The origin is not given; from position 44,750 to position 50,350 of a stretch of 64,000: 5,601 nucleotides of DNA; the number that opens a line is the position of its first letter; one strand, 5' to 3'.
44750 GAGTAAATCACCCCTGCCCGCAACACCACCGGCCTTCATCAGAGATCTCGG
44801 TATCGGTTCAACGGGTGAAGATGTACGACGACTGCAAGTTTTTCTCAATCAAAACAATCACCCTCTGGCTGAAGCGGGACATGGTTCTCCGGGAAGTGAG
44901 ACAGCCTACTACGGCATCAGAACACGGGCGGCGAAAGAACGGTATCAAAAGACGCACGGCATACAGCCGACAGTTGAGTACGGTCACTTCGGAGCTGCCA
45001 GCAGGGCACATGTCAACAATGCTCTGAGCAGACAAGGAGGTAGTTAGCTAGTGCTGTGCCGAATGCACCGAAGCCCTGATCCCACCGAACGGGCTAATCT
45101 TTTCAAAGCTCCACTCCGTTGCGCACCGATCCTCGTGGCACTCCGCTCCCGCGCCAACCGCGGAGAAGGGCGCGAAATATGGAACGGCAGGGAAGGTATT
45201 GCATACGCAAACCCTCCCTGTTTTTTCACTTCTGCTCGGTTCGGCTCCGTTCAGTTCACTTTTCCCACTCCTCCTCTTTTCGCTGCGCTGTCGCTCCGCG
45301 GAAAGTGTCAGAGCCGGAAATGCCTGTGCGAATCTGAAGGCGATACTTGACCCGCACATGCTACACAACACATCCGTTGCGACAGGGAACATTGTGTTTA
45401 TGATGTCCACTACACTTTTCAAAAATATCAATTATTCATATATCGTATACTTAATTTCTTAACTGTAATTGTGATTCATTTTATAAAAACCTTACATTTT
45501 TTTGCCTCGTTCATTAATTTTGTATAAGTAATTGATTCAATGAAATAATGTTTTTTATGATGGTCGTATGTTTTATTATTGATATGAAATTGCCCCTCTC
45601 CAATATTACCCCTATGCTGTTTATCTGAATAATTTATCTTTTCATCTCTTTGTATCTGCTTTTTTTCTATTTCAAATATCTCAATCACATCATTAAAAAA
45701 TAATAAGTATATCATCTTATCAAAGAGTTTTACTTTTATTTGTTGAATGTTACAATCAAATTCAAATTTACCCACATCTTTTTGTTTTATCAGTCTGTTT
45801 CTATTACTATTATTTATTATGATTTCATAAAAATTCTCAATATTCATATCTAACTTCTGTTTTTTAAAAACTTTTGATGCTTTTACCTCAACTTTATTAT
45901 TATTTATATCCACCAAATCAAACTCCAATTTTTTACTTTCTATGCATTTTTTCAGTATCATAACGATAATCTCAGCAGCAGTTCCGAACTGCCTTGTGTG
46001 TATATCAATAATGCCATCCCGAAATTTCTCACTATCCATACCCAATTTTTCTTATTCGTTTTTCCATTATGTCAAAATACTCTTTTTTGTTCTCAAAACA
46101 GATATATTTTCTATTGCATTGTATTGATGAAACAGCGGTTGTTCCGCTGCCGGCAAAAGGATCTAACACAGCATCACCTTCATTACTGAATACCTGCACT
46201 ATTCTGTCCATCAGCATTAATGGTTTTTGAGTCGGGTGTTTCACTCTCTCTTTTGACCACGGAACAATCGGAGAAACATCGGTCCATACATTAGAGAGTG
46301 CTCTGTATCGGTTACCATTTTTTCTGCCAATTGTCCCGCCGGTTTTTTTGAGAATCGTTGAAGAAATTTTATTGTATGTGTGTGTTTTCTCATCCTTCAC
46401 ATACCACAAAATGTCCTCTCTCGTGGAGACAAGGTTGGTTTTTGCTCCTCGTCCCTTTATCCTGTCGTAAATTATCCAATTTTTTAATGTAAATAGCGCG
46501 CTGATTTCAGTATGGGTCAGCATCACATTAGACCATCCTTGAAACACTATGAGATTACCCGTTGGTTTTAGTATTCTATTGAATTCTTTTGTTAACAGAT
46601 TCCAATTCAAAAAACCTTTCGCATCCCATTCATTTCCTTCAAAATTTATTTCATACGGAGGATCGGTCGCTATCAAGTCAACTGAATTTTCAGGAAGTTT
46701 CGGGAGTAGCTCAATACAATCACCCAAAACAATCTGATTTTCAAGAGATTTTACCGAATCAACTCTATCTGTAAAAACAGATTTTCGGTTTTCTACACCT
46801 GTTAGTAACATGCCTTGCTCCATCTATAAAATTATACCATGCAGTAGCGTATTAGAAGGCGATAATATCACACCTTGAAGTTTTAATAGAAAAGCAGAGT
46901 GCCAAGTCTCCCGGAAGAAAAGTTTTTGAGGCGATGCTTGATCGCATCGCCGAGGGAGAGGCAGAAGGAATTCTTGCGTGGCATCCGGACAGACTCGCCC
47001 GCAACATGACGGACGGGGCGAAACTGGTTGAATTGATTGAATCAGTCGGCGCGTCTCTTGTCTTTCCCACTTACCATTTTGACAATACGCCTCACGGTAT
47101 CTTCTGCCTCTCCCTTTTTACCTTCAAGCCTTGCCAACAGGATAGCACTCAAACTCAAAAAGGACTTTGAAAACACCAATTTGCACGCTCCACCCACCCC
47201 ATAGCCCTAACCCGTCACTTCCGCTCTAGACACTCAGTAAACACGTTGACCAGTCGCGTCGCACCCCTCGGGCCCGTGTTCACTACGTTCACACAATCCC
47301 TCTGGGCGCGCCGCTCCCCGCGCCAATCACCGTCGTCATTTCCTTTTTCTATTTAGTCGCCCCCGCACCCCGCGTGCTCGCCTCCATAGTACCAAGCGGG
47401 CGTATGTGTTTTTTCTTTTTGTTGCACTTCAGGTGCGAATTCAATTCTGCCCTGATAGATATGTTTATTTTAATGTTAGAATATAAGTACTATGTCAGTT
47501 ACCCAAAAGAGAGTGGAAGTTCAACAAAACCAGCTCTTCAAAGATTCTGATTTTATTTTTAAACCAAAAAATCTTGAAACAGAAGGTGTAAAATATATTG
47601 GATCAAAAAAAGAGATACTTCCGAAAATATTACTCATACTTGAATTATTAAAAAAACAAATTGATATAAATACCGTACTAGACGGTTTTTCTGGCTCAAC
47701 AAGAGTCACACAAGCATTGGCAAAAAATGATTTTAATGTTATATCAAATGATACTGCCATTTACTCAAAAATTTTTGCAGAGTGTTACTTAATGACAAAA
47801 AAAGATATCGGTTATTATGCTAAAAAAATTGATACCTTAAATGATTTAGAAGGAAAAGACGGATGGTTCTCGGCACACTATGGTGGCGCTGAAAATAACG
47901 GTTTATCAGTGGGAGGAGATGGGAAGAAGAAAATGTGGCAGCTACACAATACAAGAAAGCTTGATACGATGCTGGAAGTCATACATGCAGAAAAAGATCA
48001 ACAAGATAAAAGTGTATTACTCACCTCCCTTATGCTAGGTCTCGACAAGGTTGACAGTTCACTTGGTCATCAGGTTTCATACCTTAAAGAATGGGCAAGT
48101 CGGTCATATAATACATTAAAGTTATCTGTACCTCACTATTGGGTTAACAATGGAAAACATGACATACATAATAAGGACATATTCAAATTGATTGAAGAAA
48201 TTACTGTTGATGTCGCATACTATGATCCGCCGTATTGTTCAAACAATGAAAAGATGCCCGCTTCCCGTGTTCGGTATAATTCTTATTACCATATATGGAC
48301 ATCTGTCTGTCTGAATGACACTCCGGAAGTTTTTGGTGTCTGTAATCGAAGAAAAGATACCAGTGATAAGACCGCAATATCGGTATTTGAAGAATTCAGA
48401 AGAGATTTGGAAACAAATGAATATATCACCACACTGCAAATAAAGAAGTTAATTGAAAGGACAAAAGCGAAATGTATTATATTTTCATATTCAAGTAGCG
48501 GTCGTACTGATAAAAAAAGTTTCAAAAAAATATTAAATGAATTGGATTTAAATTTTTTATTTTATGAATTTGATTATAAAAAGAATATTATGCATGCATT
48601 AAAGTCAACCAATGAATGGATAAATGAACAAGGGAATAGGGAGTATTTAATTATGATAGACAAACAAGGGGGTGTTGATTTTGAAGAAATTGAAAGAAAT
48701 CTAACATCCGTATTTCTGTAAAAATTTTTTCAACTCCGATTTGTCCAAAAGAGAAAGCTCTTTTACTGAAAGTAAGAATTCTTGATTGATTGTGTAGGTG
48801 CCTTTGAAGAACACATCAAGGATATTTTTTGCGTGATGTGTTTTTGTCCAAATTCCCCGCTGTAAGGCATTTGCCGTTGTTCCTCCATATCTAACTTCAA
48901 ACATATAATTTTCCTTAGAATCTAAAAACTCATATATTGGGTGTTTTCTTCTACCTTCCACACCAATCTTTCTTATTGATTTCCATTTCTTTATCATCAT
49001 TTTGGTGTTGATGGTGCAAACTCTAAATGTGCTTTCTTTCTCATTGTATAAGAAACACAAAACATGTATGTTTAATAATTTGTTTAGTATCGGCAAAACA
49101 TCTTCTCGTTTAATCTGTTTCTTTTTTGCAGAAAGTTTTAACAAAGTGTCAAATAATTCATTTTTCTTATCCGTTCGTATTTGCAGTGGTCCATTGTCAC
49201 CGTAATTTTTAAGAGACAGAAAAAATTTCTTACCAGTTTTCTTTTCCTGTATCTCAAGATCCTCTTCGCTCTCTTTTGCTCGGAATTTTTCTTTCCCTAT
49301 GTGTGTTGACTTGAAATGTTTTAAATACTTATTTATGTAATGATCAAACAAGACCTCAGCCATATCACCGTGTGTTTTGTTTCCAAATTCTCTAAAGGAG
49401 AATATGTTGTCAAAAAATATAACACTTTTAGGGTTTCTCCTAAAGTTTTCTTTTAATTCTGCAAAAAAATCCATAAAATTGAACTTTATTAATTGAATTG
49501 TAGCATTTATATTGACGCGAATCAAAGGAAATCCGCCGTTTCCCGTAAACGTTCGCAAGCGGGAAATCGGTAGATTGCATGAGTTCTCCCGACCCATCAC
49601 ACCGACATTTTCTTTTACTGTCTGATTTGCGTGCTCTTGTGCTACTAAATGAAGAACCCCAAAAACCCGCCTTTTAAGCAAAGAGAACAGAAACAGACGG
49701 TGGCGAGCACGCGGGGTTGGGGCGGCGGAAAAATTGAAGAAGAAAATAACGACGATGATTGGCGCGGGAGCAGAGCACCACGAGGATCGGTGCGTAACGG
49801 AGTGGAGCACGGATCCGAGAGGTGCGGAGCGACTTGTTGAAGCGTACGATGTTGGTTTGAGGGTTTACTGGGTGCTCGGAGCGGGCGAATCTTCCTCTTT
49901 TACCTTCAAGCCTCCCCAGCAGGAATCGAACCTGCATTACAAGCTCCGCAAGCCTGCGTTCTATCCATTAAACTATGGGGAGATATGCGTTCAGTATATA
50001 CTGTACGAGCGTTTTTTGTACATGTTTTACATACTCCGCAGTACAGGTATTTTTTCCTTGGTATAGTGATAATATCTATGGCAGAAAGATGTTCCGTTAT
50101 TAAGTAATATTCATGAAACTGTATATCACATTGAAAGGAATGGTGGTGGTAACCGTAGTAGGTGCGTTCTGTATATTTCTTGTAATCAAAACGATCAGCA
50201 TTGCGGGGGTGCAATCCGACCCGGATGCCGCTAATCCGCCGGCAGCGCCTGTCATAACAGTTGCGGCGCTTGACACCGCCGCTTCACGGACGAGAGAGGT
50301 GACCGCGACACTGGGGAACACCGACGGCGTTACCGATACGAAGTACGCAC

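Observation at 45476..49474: Two further RM systems back-to-back, including a DpnII/Dam-type GATC system with an unusually long MTase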

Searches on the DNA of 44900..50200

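Call 68: search_rna_families(source=window, start=44900, end=50200, threshold=evalue, max_evalue=1)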
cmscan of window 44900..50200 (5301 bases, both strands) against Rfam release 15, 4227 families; matches with E-value up to 1: 2.
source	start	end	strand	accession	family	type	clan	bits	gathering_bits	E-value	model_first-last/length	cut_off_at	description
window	49911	49982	-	RF00005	tRNA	Gene; tRNA;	CL00001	62.1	29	3.8e-12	1-71/71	no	tRNA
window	49910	49982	+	RF04354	Plastid-ycf2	Cis-reg;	-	22.9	65.7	0.26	1-75/75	no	Plastid-ycf2 5UTR RNA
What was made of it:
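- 49910..49982 (-): tRNA-Arg (GCG), bounding the island on the right. Rfam RF00005 at 62 bits (call 68).
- Tried and rejected: Rfam on the repeat element found only the tRNA (call 68).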
